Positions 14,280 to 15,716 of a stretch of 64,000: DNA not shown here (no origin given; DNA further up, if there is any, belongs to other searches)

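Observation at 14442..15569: Membrane-bound one-component regulator: Cache + HAMP fused directly to a CitB/DcuR-type HTH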

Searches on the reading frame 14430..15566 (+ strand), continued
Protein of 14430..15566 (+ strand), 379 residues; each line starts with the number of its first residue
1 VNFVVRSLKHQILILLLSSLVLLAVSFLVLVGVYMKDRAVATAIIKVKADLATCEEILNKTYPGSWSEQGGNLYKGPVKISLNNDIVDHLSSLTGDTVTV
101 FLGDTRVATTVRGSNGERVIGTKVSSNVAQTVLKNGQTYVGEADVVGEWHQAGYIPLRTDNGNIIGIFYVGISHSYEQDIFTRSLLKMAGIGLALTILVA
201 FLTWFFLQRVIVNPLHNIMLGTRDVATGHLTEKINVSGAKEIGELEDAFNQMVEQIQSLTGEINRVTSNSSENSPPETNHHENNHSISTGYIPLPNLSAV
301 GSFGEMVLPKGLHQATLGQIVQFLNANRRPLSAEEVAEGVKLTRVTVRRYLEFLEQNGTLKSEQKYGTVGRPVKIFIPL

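Call 13: find_related_loci(query=A1, collection=genome_contigs, flank=6000)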
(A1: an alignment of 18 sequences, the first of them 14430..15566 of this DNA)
Query A1 (379 aa) in genome_contigs; peptide patterns used: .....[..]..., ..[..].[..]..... (x = any residue, [..] = any of these).
384 stretches matched a pattern; 335 encode a relative of the query (tblastn E <= 1e-3); the best 80 are kept; 78 distinct loci.
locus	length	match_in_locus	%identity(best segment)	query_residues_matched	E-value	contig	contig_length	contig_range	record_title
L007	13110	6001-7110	78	4-378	0e+0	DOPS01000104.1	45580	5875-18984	MAG TPA_asm: Desulfosporosinus sp. isolate UBA8488 contig_1113, whole genome shotgun sequence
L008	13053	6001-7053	78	23-379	0e+0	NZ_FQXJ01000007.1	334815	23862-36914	Desulfosporosinus lacus DSM 15449, whole genome shotgun sequence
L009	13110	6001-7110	77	2-378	0e+0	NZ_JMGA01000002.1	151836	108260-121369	Desulfosporosinus sp. HMP52 Desulfosporosinus_HMP51_contig_2, whole genome shotgun sequence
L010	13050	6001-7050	78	24-379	0e+0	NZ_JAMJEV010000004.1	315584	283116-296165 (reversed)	Desulfosporosinus nitroreducens strain P130 NODE_4_length_315584_cov_158.308323, whole genome shotgun sequence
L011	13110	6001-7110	77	2-378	0e+0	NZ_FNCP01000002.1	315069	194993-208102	Desulfosporosinus hippei DSM 8344, whole genome shotgun sequence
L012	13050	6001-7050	78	24-379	0e+0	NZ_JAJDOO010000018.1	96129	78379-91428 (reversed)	Desulfosporosinus sp. SRJS8 NODE_18_length_96129_cov_50.934301, whole genome shotgun sequence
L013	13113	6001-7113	74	4-379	0e+0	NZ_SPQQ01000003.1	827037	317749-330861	Desulfosporosinus fructosivorans strain 63.6F NODE_3_length_827037_cov_37.717503, whole genome shotgun sequence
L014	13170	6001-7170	74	4-379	0e+0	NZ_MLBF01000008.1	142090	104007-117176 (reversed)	Desulfosporosinus metallidurans strain OL contig00008, whole genome shotgun sequence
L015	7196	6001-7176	73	4-379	3e-180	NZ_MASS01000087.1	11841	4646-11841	Desulfosporosinus sp. BG contig00087, whole genome shotgun sequence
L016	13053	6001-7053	74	24-379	2e-178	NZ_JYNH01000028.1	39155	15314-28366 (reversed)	Desulfosporosinus sp. I2 contig00028, whole genome shotgun sequence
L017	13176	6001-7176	71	4-379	6e-175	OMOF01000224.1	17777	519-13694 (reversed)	Desulfosporosinus sp. SbF1 strain Peat soil MAG SbF1 genome assembly, contig: SBF1_Contig_30, whole genome shotgun seque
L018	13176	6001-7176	73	4-379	3e-178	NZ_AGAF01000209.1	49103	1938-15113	Desulfosporosinus sp. OT TOU.assembly.31, whole genome shotgun sequence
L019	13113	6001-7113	72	24-379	1e-173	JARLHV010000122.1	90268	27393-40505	MAG: Desulfosporosinus sp. isolate MAG_BO295 MetaBAT2_Bin_295_Oxic_k141_1465150, whole genome shotgun sequence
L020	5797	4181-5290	73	5-379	5e-176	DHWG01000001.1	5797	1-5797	MAG TPA_asm: Desulfosporosinus sp. UBA5188 UBA5188_contig_1206, whole genome shotgun sequence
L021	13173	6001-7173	71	4-379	3e-173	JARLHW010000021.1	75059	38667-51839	MAG: Desulfosporosinus sp. isolate MAG_CO4 MetaCoAG_Bin_4_sub_Oxic_k141_142635, whole genome shotgun sequence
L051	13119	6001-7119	56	4-378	4e-133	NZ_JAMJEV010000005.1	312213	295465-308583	Desulfosporosinus nitroreducens strain P130 NODE_5_length_312213_cov_151.622117, whole genome shotgun sequence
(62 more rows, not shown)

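Call 27: predict_structure(alignment_id=A1)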
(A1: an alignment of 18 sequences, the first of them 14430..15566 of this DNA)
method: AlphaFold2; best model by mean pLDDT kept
length: 379 residues; sequences in the alignment: 18
mean_pLDDT: 69.8   pTM: 0.42
mean pLDDT of the five models: 69.8, 69.7, 69.0, 68.5, 66.4
residues with pLDDT >= 90: 20; 70-90: 218; 50-70: 62; < 50: 79
segments of 3 or more residues with pLDDT < 50: 1-5, 107-115, 219-241, 268-305
pLDDT, mean of each block of 10 residues (from residue 1): 53 79 81 80 85 87 86 84 70 77 62 50 75 89 70 88 88 68 73 78 73 53 41 39 64 72 50 32 28 34 53 84 86 90 88 87 74 81
secondary structure, 60 per line:
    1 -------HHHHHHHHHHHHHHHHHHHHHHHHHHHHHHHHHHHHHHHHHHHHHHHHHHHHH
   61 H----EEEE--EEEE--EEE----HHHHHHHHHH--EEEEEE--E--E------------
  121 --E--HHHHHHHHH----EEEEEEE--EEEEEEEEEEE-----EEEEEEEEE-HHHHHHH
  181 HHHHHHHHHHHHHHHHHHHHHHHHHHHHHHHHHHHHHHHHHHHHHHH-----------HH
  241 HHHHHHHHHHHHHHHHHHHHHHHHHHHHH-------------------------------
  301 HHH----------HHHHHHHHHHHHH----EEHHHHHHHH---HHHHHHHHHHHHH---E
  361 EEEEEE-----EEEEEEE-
elements in order: H8-61 E66-69 E72-75 E78-80 H85-94 E97-102 H126-134 E139-145 E148-158 E164-172 H174-227 H239-269 H314-326 H333-340 H344-356 E360-366 E372-378

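Call 35: fold_search(model_id=the predicted structure, library=pdb)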
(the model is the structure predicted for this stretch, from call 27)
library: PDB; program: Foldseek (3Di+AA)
matches with E <= 10: 1694; with E <= 0.001: 9
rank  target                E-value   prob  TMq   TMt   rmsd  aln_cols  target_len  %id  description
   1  8py0_A                5.8e-08  1.00  0.33  0.74   3.2       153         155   32  Sensor domain of Oscillibacter ruminantium chemoreceptor in complex with formate. (released 2025-02-12)
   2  8py0_B                2.4e-07  1.00  0.34  0.76   3.1       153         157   31  Sensor domain of Oscillibacter ruminantium chemoreceptor in complex with formate. (released 2025-02-12)
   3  8py1_A                4.6e-07  1.00  0.29  0.65   7.1       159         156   22  Sensor domain of Asticcacaulis benevestitus chemoreceptor in complex with formate. (released 2025-02-12)
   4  8py1_C                4.9e-07  1.00  0.28  0.64   7.2       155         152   22  Sensor domain of Asticcacaulis benevestitus chemoreceptor in complex with formate. (released 2025-02-12)
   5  8py1_B                5.8e-07  1.00  0.29  0.65   7.1       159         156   22  Sensor domain of Asticcacaulis benevestitus chemoreceptor in complex with formate. (released 2025-02-12)
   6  9a5d_A                3.3e-06  1.00  0.37  0.25  19.1       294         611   20  Integrative model of WALK-YYCH by crosslinking MS and deep learning (released 2024-09-18)
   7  8c7t_A                6.3e-04  0.99  0.21  0.27  23.4       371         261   11  Unliganded transcriptional pleiotropic repressor CodY from Enterococcus faecalis (released 2023-06-28)
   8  9a65_B                7.9e-04  0.99  0.22  0.15  58.3       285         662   18  Integrative model of YVAQ-MCPB by crosslinking MS and deep learning (released 2024-09-18)
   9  8c7o_A                9.4e-04  0.97  0.18  0.25  29.4       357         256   11  Unliganded transcriptional pleiotropic repressor CodY from Staphylococcus aureus (released 2023-06-28)
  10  8bgb_CCC              1.3e-03  1.00  0.18  0.51   4.5        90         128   28  Structure of the citrate-bound extracytoplasmic PAS domain of histidine kinase CitA from Geobacillus thermodenitrifi (released 2023-11-08)
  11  8bgb_FFF              1.5e-03  1.00  0.18  0.51   4.6        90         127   28  Structure of the citrate-bound extracytoplasmic PAS domain of histidine kinase CitA from Geobacillus thermodenitrifi (released 2023-11-08)
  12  8bgb_DDD              1.7e-03  1.00  0.18  0.51   4.6        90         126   28  Structure of the citrate-bound extracytoplasmic PAS domain of histidine kinase CitA from Geobacillus thermodenitrifi (released 2023-11-08)
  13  8bgb_EEE              1.9e-03  1.00  0.18  0.50   4.6        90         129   28  Structure of the citrate-bound extracytoplasmic PAS domain of histidine kinase CitA from Geobacillus thermodenitrifi (released 2023-11-08)
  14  8bgb_HHH              2.1e-03  1.00  0.18  0.51   4.5        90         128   28  Structure of the citrate-bound extracytoplasmic PAS domain of histidine kinase CitA from Geobacillus thermodenitrifi (released 2023-11-08)
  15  8c7u_C                2.1e-03  0.98  0.20  0.27  28.6       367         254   10  Transcriptional pleiotropic repressor CodY from Enterococcus faecalis in complex with Leu and a 30-bp DNA fragment enc (released 2023-06-28)
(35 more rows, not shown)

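Call 36: search_solved_structures(query=A1, max_evalue=0.01, show_alignments=0)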
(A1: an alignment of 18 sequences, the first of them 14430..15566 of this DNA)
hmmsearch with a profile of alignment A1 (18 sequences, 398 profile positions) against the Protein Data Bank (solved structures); distinct sequences matched with E-value up to 0.01: 6.
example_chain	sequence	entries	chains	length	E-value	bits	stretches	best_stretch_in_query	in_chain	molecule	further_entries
8py0_A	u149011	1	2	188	2.1e-15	59.8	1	76-179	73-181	Ligand Binding domain (LBD) Chemoreceptor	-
8py1_A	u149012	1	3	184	1.6e-12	50.3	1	28-176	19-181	Methyl-accepting chemotaxis protein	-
6s18_A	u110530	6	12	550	1.9e-07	33.6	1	180-314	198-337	Aromatic acid chemoreceptor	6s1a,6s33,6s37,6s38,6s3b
8c5v_I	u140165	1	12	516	1.5e-06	30.7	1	187-314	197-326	Methyl-accepting chemotaxis protein I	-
6s1k_E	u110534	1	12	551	1.7e-06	30.5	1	187-314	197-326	Methyl-accepting chemotaxis protein I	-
9trk_A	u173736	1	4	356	1.1e-05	27.8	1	213-265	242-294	histidine kinase,Gcn4p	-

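Call 43: search_solved_structures(query=window:14442-15566:+, max_evalue=0.001, show_alignments=2)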
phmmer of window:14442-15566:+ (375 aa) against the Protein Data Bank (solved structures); distinct sequences matched with E-value up to 0.001: 5.
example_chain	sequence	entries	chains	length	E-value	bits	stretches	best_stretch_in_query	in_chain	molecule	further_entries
8py0_A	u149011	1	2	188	1.9e-13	53.9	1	76-171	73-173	Ligand Binding domain (LBD) Chemoreceptor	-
8py1_A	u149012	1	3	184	3.5e-09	39.8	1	25-173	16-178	Methyl-accepting chemotaxis protein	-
8c5v_I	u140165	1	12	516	4.6e-06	29.6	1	180-261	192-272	Methyl-accepting chemotaxis protein I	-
6s1k_E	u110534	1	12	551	5.2e-06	29.4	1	180-261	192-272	Methyl-accepting chemotaxis protein I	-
6s18_A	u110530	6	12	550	0.00034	23.5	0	182-262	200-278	Aromatic acid chemoreceptor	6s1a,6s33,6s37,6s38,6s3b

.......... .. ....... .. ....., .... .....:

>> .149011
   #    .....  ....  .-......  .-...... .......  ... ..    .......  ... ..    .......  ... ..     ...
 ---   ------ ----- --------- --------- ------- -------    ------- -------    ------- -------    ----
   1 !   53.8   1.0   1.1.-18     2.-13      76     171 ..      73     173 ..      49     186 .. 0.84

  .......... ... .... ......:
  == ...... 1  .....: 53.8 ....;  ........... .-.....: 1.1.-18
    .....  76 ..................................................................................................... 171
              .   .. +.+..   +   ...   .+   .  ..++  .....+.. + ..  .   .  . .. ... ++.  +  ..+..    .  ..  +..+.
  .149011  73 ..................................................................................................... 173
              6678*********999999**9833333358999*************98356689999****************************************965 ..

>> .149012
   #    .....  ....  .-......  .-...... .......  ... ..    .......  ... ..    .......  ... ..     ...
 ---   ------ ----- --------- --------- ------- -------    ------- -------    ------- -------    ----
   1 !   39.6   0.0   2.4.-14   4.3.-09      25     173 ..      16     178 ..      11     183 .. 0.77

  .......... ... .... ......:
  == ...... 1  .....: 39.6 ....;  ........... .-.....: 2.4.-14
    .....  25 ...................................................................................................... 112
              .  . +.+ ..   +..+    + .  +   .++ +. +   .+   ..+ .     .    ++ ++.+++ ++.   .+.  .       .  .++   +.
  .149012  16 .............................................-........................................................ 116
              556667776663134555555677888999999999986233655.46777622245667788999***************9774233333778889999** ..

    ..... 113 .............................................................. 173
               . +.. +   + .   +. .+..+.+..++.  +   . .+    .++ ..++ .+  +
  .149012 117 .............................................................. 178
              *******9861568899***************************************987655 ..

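Call 63: search_protein_families(library=ncbifam, proteins=[L003:7468-8355:+, L051:8076-10505:+, L051:10478-11302:+, L051:11305-12018:+, L051:12064-12786:+], max_evalue=1e-10)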
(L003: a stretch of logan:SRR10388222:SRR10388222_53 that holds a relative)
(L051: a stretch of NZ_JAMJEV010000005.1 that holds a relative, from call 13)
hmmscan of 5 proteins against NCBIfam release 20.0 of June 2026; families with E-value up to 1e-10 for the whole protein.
L003:7468-8355:+ (296 aa): 5 families
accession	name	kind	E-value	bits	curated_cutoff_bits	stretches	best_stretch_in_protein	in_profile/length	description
TIGR04060.1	formate_focA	equivalog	1.3e-73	247.5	290.1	1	15-276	6-267/268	formate transporter FocA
TIGR00790.1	fnt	subfamily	2.6e-71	240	232.3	1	28-277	6-239/239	formate/nitrite family transporter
NF008069.0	PRK10805.1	equivalog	9.5e-60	202.4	440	1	6-279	9-282/285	formate transporter FocA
NF007261.0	PRK09713.1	exception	2.7e-42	145.2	499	1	27-278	30-280/282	formate transporter FocB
NF008595.0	PRK11562.1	equivalog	3e-30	105.4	293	1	67-279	58-253/268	nitrite transporter NirC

L051:8076-10505:+ (810 aa): 21 families
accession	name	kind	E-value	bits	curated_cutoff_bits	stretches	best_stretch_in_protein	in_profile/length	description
TIGR01553.1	formate-DH-alph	equivalog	4e-244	812.7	814.2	1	2-807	201-1008/1009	formate dehydrogenase-N subunit alpha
NF041513.1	formate_DH_Act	exception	2.8e-208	694.3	1400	2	146-808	374-1048/1067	formate dehydrogenase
TIGR01591.1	Fdh-alpha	equivalog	1.4e-102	344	666.25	4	2-105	135-238/672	formate dehydrogenase subunit alpha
NF047855.1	AssmNtatRedNasC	equivalog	7.5e-68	229.4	1100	3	10-112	169-270/708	assimilatory nitrate reductase catalytic subunit NasC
TIGR01701.1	Fdhalpha-like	subfamily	1.2e-38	132.8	582.15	1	3-367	179-476/744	FdhF/YdeP family oxidoreductase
NF010055.0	PRK13532.1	equivalog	2.5e-34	118.6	904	1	8-250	192-419/830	nitrate reductase catalytic subunit NapA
TIGR03479.1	DMSO_red_II_alp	subfamily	2.3e-33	115.3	984.75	2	158-444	386-646/913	molybdopterin-dependent oxidoreductase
TIGR01706.1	NAPA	equivalog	2.5e-30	105.5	930.55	1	8-431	192-561/830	periplasmic nitrate reductase subunit alpha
NF041323.1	Nitr_red_NasA_Halo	equivalog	4.9e-30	104.7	1000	1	7-109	137-240/673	assimilatory nitrate reductase NasA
NF012032.0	PRK15488.1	equivalog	4.9e-29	100.9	694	1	18-111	192-287/759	thiosulfate reductase PhsA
TIGR02166.1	dmsA_ynfE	subfamily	6.8e-29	100.5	777.7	1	11-246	200-407/794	DMSO/selenate family reductase complex A subunit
NF041885.1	selenate_YnfE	exception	5.3e-21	74.1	1675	1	13-105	209-306/805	selenate/tellurate reductase subunit YnfE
TIGR00509.1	bisC_fam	subfamily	2.1e-20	72.6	1017.55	0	40-107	193-261/772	molybdopterin guanine dinucleotide-containing S/N-oxide reductase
NF041884.1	selenate_YnfF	exception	8.1e-19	67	1650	0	13-105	202-299/798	selenate/tellurate reductase subunit YnfF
NF011566.1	PRK14990.1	exception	2.4e-18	65.6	1600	0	4-105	213-319/814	dimethylsulfoxide reductase subunit A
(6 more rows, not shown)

L051:10478-11302:+ (275 aa): 18 families
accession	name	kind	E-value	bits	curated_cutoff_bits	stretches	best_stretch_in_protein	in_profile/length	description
TIGR01582.1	FDH-beta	equivalog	6.1e-76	255.2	334.7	1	15-255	23-269/283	formate dehydrogenase subunit beta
NF045715.1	sulf_resp_HmcB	equivalog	6.3e-51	173.3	420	1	14-209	37-234/307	sulfate respiration complex iron-sulfur protein HmcB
NF008134.0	PRK10882.1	equivalog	1.4e-38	132.8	263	1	15-210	40-266/329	hydrogenase 2 operon protein HybA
TIGR02951.1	DMSO_dmsB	equivalog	3e-35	121.6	214.1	1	17-174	5-155/161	DMSO/selenate family reductase complex B subunit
NF011569.0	PRK14993.1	equivalog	1.9e-31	109.4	416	1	5-190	35-202/244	tetrathionate reductase subunit TtrB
TIGR03478.1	DMSO_red_II_bet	subfamily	8.6e-25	87.3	480.7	1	67-182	116-230/321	DMSO reductase family type II enzyme, iron-sulfur subunit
NF045797.1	DsrO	equivalog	2.7e-24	85.9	200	1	11-195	41-225/235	sulfate reduction electron transfer complex DsrMKJOP subunit DsrO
TIGR03149.1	cyt_nit_nrfC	equivalog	9.5e-24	84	377.6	1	12-195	37-207/225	cytochrome c nitrite reductase Fe-S protein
NF042979.1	EthbenzDh_ebdB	equivalog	1.8e-20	73.1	740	1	82-197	151-267/354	ethylbenzene dehydrogenase subunit beta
NF041715.1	arsenate_red_ArrB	equivalog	2.5e-20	73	450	1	16-135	5-108/233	arsenate respiratory reductase iron-sulfur subunit ArrB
NF038355.1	FDH3_beta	equivalog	1.2e-18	67.8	240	1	13-148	2-116/180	formate dehydrogenase FDH3 subunit beta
NF007382.0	PRK09898.1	equivalog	9.2e-18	64.5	213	1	13-169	57-200/208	ferredoxin-like protein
NF009408.0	PRK12769.1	equivalog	2.9e-17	62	1003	1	15-189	4-164/659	formate-dependent uric acid utilization protein AegA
TIGR01660.1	narH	equivalog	1.4e-16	60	524.05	1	67-198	168-294/492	nitrate reductase subunit beta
NF041782.1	mnquin_red_QrcC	equivalog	1.5e-15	57.6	400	1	16-130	3-115/239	menaquinone reductase iron-sulfur cluster-binding subunit QrcC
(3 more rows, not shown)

L051:11305-12018:+ (238 aa): 3 families
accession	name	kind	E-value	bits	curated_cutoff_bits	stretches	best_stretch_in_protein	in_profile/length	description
TIGR01583.1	formate-DH-gamm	equivalog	5.1e-34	118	115.85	1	19-228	1-203/204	formate dehydrogenase subunit gamma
NF007924.0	PRK10639.1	equivalog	1.1e-24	87.4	341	1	17-233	4-209/211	formate dehydrogenase cytochrome b556 subunit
NF007558.0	PRK10179.1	equivalog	5.8e-21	75.2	339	1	20-236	7-214/217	formate dehydrogenase-N subunit gamma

L051:12064-12786:+ (241 aa): 0 families
